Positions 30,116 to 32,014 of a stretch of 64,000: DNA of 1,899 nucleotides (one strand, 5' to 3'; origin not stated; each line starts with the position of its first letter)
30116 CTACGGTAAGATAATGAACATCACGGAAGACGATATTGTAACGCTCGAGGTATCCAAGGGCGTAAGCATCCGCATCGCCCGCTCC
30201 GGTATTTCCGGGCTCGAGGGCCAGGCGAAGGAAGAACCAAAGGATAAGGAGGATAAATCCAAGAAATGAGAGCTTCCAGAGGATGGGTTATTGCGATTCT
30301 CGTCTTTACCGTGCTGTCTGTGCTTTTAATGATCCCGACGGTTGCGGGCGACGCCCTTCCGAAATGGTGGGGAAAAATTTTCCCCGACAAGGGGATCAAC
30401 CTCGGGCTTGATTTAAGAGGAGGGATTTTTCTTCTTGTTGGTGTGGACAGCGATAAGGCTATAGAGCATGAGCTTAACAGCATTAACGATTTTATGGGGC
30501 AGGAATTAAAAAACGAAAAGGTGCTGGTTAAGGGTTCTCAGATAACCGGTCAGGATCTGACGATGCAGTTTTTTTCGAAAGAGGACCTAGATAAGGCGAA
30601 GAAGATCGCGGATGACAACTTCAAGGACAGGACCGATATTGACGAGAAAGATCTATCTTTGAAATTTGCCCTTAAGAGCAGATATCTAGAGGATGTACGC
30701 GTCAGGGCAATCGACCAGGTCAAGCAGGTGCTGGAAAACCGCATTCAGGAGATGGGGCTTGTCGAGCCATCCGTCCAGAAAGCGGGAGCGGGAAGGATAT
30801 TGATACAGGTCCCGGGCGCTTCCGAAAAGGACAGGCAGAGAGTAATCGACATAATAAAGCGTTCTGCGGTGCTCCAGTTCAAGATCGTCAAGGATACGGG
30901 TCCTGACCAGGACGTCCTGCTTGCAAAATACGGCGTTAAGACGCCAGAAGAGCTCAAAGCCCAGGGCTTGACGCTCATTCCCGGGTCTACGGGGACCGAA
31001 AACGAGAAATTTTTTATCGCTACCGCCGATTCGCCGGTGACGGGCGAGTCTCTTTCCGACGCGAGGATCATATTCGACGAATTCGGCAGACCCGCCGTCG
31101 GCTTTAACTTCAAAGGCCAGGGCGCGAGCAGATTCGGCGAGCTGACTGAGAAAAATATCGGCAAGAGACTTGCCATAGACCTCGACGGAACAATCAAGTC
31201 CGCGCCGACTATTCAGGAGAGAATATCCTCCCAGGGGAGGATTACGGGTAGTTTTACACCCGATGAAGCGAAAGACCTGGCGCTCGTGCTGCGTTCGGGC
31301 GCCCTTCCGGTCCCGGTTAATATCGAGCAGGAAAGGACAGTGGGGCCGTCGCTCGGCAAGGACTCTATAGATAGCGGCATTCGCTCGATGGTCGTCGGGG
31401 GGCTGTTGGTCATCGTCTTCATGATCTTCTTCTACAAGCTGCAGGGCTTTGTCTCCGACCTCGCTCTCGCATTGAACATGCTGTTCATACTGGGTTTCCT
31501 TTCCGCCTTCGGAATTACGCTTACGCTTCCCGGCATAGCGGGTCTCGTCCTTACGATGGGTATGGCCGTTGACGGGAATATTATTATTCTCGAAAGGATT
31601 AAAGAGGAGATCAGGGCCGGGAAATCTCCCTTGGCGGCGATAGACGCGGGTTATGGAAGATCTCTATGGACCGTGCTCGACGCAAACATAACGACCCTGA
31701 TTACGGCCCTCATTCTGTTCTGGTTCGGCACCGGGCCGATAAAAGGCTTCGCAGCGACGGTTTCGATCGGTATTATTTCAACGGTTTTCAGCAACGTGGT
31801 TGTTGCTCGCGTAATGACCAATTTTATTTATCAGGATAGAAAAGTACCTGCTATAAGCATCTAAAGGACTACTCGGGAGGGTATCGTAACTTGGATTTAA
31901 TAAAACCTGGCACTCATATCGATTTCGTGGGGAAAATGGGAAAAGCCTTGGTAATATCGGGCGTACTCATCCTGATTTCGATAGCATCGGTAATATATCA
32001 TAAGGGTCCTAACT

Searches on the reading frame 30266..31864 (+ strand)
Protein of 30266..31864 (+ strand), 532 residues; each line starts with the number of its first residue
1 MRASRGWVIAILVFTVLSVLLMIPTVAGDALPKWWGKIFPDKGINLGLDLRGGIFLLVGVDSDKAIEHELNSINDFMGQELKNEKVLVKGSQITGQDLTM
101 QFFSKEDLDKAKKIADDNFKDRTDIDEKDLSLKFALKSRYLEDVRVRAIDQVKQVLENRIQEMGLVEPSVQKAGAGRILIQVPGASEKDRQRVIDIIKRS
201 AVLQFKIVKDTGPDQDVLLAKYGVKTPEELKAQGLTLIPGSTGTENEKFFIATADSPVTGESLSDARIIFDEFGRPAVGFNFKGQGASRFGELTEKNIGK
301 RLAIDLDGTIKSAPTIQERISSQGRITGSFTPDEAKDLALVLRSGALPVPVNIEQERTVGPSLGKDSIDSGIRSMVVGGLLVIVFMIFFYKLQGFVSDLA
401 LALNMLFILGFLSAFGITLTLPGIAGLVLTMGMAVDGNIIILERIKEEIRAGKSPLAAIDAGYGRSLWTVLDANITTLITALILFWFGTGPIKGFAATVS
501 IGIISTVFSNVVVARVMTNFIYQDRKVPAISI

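Call 6: search_protein_families(library=pfam, proteins=[window:30266-31864:+], max_evalue=0.001)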
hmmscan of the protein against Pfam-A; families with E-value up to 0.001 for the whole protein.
window:30266-31864:+ (532 aa): 5 families
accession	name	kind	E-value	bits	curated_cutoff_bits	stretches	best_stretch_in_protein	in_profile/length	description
PF22599.2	SecDF_P1_head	-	1.5e-33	115.5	27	1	247-349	10-114/114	SecDF, P1 head subdomain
PF02355.23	SecD_SecF_C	-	4.9e-19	68.9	20.5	1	352-520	14-185/189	Protein export membrane protein SecD/SecF, C-terminal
PF21760.3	SecD_1st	-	9.2e-17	60.7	27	1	149-210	1-60/60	Protein translocase subunit SecDF, P1 domain, N-terminal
PF00873.25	ACR_tran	-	5.7e-08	31.4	28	1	366-512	328-480/1021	AcrB/AcrD/AcrF family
PF03176.21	MMPL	-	8.5e-06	25.4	20.5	1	398-509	180-290/333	MMPL family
